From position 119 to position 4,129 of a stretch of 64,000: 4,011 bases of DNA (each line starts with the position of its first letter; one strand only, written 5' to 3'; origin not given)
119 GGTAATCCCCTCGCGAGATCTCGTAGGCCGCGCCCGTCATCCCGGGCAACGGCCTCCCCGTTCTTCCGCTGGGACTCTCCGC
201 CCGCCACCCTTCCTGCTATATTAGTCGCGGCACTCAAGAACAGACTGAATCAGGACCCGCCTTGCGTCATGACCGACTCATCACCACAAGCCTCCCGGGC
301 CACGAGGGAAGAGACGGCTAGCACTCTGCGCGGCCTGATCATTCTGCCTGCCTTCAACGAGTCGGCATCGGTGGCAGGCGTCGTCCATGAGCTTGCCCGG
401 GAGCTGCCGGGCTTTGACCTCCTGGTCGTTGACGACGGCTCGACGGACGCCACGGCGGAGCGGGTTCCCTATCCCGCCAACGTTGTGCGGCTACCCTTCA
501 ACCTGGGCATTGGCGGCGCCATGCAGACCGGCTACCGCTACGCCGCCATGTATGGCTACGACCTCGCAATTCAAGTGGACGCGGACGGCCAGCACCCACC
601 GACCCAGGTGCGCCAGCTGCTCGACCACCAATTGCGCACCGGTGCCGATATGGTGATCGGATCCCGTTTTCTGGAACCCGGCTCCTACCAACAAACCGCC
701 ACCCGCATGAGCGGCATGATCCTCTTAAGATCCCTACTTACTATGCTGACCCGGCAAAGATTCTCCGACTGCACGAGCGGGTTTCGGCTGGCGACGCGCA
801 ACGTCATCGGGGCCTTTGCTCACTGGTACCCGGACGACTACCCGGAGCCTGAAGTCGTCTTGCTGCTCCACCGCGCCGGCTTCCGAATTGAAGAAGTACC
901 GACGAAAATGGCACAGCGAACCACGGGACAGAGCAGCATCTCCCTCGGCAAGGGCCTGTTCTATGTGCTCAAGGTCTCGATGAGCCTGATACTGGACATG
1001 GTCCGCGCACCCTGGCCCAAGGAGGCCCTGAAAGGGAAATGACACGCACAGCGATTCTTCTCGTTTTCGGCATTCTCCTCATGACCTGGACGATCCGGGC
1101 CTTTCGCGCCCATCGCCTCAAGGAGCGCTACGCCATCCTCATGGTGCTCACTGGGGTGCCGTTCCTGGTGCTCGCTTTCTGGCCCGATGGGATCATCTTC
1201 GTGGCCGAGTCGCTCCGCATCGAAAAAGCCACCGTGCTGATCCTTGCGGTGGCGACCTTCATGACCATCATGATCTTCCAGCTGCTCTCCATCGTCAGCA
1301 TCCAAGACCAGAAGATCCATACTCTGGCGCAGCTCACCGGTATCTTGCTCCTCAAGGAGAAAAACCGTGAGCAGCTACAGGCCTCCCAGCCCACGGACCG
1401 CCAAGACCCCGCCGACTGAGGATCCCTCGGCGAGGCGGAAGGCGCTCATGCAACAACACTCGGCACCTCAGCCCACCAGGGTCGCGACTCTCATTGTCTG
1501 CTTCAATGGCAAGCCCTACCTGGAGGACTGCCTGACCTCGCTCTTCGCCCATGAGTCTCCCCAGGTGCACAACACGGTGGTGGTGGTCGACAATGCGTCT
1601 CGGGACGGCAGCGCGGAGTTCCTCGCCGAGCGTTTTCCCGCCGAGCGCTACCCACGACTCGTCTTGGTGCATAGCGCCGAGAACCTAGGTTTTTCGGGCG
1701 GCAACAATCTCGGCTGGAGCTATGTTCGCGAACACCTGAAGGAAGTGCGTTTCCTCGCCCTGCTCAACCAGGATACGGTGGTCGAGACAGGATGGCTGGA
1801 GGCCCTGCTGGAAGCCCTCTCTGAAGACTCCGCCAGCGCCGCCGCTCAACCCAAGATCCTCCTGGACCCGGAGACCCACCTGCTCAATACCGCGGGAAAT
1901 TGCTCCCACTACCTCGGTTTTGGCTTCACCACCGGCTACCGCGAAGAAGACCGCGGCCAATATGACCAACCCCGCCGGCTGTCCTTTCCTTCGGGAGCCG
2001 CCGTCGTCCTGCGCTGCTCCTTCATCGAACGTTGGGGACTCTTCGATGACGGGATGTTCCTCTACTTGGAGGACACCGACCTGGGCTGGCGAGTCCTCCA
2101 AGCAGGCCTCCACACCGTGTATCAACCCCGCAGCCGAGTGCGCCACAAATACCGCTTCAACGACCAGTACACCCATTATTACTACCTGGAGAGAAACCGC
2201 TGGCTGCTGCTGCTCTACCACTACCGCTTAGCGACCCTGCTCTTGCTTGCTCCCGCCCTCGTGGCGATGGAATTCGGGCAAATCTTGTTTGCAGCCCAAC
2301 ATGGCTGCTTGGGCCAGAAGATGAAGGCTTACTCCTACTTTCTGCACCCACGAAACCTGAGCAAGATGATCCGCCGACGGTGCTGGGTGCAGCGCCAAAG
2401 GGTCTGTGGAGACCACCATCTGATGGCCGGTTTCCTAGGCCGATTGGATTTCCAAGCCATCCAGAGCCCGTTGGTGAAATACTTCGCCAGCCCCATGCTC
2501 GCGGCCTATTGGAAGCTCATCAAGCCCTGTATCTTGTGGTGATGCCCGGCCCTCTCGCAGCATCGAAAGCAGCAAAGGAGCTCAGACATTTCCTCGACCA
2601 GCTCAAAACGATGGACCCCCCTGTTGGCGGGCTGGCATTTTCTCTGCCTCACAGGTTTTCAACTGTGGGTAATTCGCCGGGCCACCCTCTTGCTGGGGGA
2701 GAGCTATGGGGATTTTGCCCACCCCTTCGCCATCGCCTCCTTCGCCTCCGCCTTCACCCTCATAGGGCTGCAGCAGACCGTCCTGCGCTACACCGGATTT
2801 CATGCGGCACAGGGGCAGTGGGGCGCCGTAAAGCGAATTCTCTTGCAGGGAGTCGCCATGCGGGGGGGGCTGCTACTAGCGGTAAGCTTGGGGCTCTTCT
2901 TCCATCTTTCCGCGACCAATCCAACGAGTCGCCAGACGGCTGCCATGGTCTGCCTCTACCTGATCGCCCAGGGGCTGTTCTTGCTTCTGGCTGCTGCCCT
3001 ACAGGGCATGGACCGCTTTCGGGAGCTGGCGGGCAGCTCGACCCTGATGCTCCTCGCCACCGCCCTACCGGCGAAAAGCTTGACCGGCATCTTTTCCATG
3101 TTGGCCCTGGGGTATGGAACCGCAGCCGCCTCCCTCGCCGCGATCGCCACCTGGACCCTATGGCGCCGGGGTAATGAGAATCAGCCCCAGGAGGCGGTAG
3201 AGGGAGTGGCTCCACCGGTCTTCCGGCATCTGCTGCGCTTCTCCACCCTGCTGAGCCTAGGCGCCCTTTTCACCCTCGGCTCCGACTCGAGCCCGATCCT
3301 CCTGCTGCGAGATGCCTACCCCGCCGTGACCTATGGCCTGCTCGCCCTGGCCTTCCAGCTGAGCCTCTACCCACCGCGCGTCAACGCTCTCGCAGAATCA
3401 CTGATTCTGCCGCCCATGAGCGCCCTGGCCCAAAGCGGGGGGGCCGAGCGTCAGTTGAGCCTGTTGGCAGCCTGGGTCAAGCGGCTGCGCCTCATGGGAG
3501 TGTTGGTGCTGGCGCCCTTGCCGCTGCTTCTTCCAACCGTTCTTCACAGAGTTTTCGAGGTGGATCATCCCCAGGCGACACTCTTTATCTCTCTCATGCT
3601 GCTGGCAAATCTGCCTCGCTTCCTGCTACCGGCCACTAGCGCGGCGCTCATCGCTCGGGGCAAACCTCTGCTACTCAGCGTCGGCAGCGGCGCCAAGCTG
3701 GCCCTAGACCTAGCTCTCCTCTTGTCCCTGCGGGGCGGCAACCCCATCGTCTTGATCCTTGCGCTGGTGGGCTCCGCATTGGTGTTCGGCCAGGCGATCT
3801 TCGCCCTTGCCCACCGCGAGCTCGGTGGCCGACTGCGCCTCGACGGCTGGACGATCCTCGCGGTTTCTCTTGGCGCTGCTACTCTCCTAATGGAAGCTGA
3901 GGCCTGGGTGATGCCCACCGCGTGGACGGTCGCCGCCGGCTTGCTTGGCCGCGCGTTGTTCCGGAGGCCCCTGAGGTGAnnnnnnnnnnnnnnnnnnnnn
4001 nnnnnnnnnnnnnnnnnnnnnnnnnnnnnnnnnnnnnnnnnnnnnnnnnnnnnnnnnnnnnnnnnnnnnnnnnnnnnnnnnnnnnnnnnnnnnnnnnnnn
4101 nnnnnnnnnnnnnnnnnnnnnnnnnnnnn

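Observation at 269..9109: Eight-gene glycosylation island combining polyprenol-phosphate sugar synthase-type GT2, a small membrane protein, a Wzx flippase, an NPP phosphodiesterase and an ArnT/PMT-like GT-C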

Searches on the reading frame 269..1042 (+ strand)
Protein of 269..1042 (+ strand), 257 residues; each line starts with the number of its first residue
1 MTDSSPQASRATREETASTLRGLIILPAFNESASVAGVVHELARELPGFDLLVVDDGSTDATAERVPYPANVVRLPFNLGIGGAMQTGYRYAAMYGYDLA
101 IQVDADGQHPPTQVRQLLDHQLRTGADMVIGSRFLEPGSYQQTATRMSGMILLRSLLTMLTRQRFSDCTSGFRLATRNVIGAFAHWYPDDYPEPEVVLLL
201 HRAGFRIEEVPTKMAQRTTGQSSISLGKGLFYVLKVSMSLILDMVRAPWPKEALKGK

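Call 3: search_protein_families(library=pfam, proteins=[window:269-1042:+], max_evalue=0.01)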
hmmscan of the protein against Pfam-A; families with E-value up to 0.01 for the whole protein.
window:269-1042:+ (257 aa): 1 family
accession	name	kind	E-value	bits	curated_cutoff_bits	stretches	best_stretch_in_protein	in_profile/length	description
PF00535.33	Glycos_transf_2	-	5.9e-20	72.3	23.3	1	24-180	2-164/168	Glycosyl transferase family 2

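Call 4: search_protein_families(library=ncbifam, proteins=[window:269-1042:+], max_evalue=0.01)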
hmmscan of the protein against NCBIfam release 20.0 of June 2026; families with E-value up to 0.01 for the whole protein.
window:269-1042:+ (257 aa): 13 families
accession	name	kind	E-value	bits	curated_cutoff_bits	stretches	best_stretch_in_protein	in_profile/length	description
NF058614.1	PPMAGASynPpgS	equivalog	4.2e-25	88.5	370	1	24-215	4-197/226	polyprenyl-phospho-N-acetylgalactosaminyl synthase PpgS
TIGR04182.1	glyco_TIGR04182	equivalog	2.9e-17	63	325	1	24-220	4-196/293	S-layer glycoprotein N-glycosyltransferase AglJ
NF047588.1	GlcsyltransPgfSStrep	equivalog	4.7e-11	42.5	500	1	24-239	5-220/308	glycosyltransferase PgfS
NF041391.1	DPhHxTase_Halo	equivalog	1.5e-10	40.4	375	1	28-218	3-187/213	dolichyl-phosphate hexose transferase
NF007986.1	PRK10714.1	equivalog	2.7e-07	29.9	529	1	24-228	10-214/316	undecaprenyl-phosphate 4-deoxy-4-formamido-L-arabinose transferase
TIGR03937.1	PgaC_IcaA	equivalog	1e-06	28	422.3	1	23-106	48-135/407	poly-beta-1,6-N-acetyl-D-glucosamine synthase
NF010496.0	PRK13915.1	equivalog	2.2e-05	23.7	262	1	24-66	35-81/307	glucosyl-3-phosphoglycerate synthase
TIGR04283.1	glyco_like_mftF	equivalog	2.3e-05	24.1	182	1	24-93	3-72/221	TIGR04283 family arsenosugar biosynthesis glycosyltransferase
TIGR03469.1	HpnB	hypoth_equivalog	2.3e-05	23.6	379.25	1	23-129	47-168/386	hopene-associated glycosyltransferase HpnB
NF041875.1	EPS_EpsD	equivalog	0.00016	21.2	370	1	24-131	3-114/325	exopolysaccharide biosynthesis glycosyltransferase EpsD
TIGR03965.1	mycofact_glyco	equivalog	0.00023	20.2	280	1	24-137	78-194/467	mycofactocin biosynthesis glycosyltransferase MftF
NF041865.1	EpsU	equivalog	0.00072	18.7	700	1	11-127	30-152/394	exopolysaccharide biosynthesis GT2 family glycosyltransferase EpsU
NF053846.1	glyco_with_XrtP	equivalog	0.0034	16.1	520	1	17-66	38-87/440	XrtP-associated glycosyltransferase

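Call 69: search_solved_structures(query=window:269-1042:+, max_evalue=0.001)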
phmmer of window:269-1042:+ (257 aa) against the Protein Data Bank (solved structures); distinct sequences matched with E-value up to 0.001: 7.
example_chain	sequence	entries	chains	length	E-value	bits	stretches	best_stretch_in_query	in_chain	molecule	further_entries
5mlz_A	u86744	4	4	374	7.2e-14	54.9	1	19-235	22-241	Dolichol monophosphate mannose synthase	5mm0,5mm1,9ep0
9hwj_A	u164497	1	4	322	3.3e-08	36.3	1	23-228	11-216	Undecaprenyl-phosphate 4-deoxy-4-formamido-L-arabinose transferase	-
9bhc_C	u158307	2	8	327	4.2e-07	32.7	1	23-227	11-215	Undecaprenyl-phosphate 4-deoxy-4-formamido-L-arabinose transferase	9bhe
8vxh_A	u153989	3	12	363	4.7e-07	32.5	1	21-227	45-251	Undecaprenyl-phosphate 4-deoxy-4-formamido-L-arabinose transferase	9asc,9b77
5ekp_C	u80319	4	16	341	5.1e-07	32.4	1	18-184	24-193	Uncharacterized glycosyltransferase sll0501 | Glycosyltransferase sll0501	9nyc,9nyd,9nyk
5eke_A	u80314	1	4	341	5.2e-07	32.4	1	18-184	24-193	Uncharacterized glycosyltransferase sll0501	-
9nye_A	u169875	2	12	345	5.3e-07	32.4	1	18-184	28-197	Glycosyltransferase sll0501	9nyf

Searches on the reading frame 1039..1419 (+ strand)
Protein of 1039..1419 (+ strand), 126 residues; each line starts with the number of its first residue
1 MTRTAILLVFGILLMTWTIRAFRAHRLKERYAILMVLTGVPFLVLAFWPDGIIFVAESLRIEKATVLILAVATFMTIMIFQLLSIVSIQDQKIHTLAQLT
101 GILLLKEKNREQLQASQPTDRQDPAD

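Call 3: search_protein_families(library=pfam, proteins=[window:1039-1419:+], max_evalue=0.01)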
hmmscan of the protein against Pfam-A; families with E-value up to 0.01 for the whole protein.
window:1039-1419:+ (126 aa): 1 family
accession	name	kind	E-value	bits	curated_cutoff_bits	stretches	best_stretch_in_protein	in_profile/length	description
PF10066.14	DUF2304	-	1.3e-11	45.1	25.5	1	6-103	5-103/106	Uncharacterized conserved protein (DUF2304)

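Call 4: search_protein_families(library=ncbifam, proteins=[window:1039-1419:+], max_evalue=0.01)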
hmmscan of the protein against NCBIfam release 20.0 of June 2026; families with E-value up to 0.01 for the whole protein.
window:1039-1419:+ (126 aa): 0 families

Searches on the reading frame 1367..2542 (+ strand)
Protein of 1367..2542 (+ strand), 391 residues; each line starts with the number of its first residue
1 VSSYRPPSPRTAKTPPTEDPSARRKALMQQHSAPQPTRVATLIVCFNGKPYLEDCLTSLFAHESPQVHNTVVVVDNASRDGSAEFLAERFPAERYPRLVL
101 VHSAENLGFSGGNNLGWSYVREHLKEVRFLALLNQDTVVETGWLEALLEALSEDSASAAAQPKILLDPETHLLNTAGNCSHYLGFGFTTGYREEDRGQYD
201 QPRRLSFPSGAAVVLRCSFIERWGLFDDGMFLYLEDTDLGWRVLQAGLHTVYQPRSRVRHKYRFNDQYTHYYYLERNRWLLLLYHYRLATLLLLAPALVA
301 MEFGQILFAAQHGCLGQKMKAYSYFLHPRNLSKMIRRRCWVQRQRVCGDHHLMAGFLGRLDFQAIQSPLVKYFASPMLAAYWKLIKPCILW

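Call 3: search_protein_families(library=pfam, proteins=[window:1367-2542:+], max_evalue=0.01)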
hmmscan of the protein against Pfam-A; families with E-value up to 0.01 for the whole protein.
window:1367-2542:+ (391 aa): 3 families
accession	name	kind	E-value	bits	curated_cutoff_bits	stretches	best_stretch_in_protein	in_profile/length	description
PF00535.33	Glycos_transf_2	-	8.9e-18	65.2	23.3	1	42-161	3-113/168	Glycosyl transferase family 2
PF13641.12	Glyco_tranf_2_3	-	5e-17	63.1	27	1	39-279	3-227/230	Glycosyltransferase like family 2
PF13632.12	Glyco_trans_2_3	-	1.9e-06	28.3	27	1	131-282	3-142/198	Glycosyl transferase family group 2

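Call 4: search_protein_families(library=ncbifam, proteins=[window:1367-2542:+], max_evalue=0.01)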
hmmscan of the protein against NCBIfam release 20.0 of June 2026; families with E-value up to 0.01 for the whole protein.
window:1367-2542:+ (391 aa): 7 families
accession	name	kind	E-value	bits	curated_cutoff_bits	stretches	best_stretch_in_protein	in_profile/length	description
TIGR03965.1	mycofact_glyco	equivalog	2.7e-19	69.4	280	1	30-264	67-284/467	mycofactocin biosynthesis glycosyltransferase MftF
TIGR03937.1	PgaC_IcaA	equivalog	7.3e-11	41.6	422.3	1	29-159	37-158/407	poly-beta-1,6-N-acetyl-D-glucosamine synthase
TIGR01556.1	rhamnosyltran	subfamily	6.2e-09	35.4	200.55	1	56-261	10-201/281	rhamnosyltransferase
NF041875.1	EPS_EpsD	equivalog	8.2e-07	28.7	370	1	43-261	5-207/325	exopolysaccharide biosynthesis glycosyltransferase EpsD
NF038302.1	EPS_HpsE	equivalog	2.3e-05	23.5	300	1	42-217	6-172/307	hormogonium polysaccharide biosynthesis glycosyltransferase HpsE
TIGR03469.1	HpnB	hypoth_equivalog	0.0029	16.7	379.25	0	37-152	44-161/386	hopene-associated glycosyltransferase HpnB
TIGR03111.1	glyc2_xrt_Gpos1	hypoth_equivalog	0.0057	15.5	363.95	1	37-101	49-111/439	TIGR03111 family XrtG-associated glycosyltransferase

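Call 70: search_solved_structures(query=window:1448-2542:+, max_evalue=0.001)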
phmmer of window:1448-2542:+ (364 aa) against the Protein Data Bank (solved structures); distinct sequences matched with E-value up to 0.001: 3.
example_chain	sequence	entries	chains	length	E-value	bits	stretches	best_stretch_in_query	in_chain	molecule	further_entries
6p61_A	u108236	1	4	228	3e-06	29.8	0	4-140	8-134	Glycosyltransferase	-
6yv7_B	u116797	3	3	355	0.00039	22.8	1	6-81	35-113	Glycosyl transferase, family 2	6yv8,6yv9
6yv7_A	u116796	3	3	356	0.00039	22.8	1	6-81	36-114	Glycosyl transferase, family 2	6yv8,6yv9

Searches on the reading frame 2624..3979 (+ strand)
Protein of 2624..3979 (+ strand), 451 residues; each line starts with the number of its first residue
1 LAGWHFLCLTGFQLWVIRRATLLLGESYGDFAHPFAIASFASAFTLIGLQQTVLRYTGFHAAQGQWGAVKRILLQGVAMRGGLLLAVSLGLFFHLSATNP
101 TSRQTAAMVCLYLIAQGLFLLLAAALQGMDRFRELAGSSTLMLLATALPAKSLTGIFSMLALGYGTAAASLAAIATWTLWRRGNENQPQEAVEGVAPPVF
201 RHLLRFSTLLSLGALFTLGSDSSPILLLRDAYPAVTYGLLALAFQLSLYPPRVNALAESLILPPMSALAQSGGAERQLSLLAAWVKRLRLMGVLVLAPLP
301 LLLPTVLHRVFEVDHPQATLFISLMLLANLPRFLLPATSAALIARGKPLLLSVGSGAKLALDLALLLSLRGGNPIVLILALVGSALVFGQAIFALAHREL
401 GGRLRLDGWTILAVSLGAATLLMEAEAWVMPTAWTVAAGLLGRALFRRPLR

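Call 3: search_protein_families(library=pfam, proteins=[window:2624-3979:+], max_evalue=0.01)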
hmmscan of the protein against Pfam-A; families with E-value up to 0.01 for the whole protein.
window:2624-3979:+ (451 aa): 0 families

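Call 4: search_protein_families(library=ncbifam, proteins=[window:2624-3979:+], max_evalue=0.01)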
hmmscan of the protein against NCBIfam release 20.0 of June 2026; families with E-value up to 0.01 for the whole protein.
window:2624-3979:+ (451 aa): 0 families

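Call 9: search_protein_families(library=pfam, proteins=[window:2624-3979:+], max_evalue=10)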
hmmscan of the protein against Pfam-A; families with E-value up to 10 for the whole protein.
window:2624-3979:+ (451 aa): 0 families

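Call 29: find_homologous_proteins(query=window:2624-3979:+)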
Query window:2624-3979:+ (451 aa): 1 proteins with E <= 0.001 among 8000 candidates.
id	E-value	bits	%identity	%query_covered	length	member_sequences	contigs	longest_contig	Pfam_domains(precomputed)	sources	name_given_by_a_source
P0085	2.7e-277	938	100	100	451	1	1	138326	-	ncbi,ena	-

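Call 40: search_protein_representatives(protein=window:2624-3979:+)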
Query: 451 residues. Proteins with E-value up to 0.001 (for the whole library): 13; up to 1e-10: 8; up to 1e-30: 7. The best 13 are listed.
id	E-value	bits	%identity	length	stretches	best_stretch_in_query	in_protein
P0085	8.5e-278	937.6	100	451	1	1-451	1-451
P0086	1.5e-63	231.7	36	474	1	4-424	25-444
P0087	5.1e-59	216.8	39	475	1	4-417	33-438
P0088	5.1e-54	200.3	33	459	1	3-422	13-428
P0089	1.2e-51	192.5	34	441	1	9-436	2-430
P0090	4.0e-41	157.8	33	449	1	2-448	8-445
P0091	2.5e-36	142.0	33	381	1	74-440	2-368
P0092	4.3e-12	62.2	41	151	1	318-417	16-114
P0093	1.0e-09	54.3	57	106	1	3-60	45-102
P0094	1.7e-06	43.8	29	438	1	11-275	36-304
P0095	9.5e-05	38.0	22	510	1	7-395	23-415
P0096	2.0e-04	36.9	58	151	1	3-66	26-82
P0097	8.0e-04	34.9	23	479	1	23-369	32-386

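Call 44: search_solved_structures(query=A3, max_evalue=10, show_alignments=2)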
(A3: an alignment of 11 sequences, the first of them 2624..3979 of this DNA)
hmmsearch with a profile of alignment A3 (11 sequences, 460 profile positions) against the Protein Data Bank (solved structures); distinct sequences matched with E-value up to 10: 2.
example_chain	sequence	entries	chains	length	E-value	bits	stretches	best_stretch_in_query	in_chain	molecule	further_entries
3gwm_A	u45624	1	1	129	2.5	10.1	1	351-389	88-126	Holo-[acyl-carrier-protein] synthase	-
7w58_A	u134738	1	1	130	2.5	10.1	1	351-389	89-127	4'-phosphopantetheinyl transferase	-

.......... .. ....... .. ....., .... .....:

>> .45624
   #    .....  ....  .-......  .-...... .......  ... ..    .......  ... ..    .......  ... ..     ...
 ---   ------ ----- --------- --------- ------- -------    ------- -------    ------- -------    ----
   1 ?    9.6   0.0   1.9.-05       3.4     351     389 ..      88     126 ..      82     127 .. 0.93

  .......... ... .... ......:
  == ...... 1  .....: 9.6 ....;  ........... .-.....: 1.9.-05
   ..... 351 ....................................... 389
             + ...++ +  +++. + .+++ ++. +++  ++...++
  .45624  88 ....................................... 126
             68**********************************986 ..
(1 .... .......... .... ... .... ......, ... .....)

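Call 45: search_protein_families(library=pfam, alignment_id=A3, max_evalue=1)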
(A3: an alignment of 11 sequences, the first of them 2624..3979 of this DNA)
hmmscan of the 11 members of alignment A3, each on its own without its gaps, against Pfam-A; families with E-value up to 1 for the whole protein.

A. member 1, window:2624-3979:+ (451 aa): 0 families

B. families by the number of members that match (of 11 scanned): 6 families
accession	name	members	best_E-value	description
PF13440.11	Polysacc_synt_3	3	1.1e-35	Polysaccharide biosynthesis protein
PF01943.22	Polysacc_synt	3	8.2e-29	Polysaccharide biosynthesis protein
PF01554.23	MatE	2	2.2e-15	MatE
PF03023.19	MurJ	2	0.0043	Lipid II flippase MurJ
PF06522.17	B12D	1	0.062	NADH-ubiquinone reductase complex 1 MLRQ subunit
PF00382.24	TFIIB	1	0.24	Transcription factor TFIIB repeat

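Call 47: search_protein_families(library=pfam, proteins=[P0094, P0095, P0097], max_evalue=0.01)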
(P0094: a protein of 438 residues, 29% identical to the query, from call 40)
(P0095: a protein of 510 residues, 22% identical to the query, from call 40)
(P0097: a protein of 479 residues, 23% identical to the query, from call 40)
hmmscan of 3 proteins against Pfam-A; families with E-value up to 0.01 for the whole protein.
P0094 (438 aa): 2 families
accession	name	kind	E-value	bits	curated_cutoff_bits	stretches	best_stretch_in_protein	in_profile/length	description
PF01943.22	Polysacc_synt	-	1.5e-17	64.3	28.2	1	19-296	2-272/274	Polysaccharide biosynthesis protein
PF13440.11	Polysacc_synt_3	-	1.5e-12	47.8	23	1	43-331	2-275/293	Polysaccharide biosynthesis protein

P0095 (510 aa): 4 families
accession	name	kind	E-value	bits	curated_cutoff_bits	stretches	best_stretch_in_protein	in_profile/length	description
PF13440.11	Polysacc_synt_3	-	1.1e-35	123.8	23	1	33-337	1-292/293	Polysaccharide biosynthesis protein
PF01943.22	Polysacc_synt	-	8.2e-29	101.3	28.2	1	10-287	2-274/274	Polysaccharide biosynthesis protein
PF01554.23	MatE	-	2.2e-15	57.2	24.9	2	17-170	3-158/161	MatE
PF03023.19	MurJ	-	0.0043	16.1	27.4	1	94-430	70-414/451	Lipid II flippase MurJ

P0097 (479 aa): 2 families
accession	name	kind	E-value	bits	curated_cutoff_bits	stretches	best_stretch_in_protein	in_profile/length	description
PF13440.11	Polysacc_synt_3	-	2e-16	60.5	23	1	28-333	2-289/293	Polysaccharide biosynthesis protein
PF01943.22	Polysacc_synt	-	5.3e-13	49.5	28.2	1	5-285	3-273/274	Polysaccharide biosynthesis protein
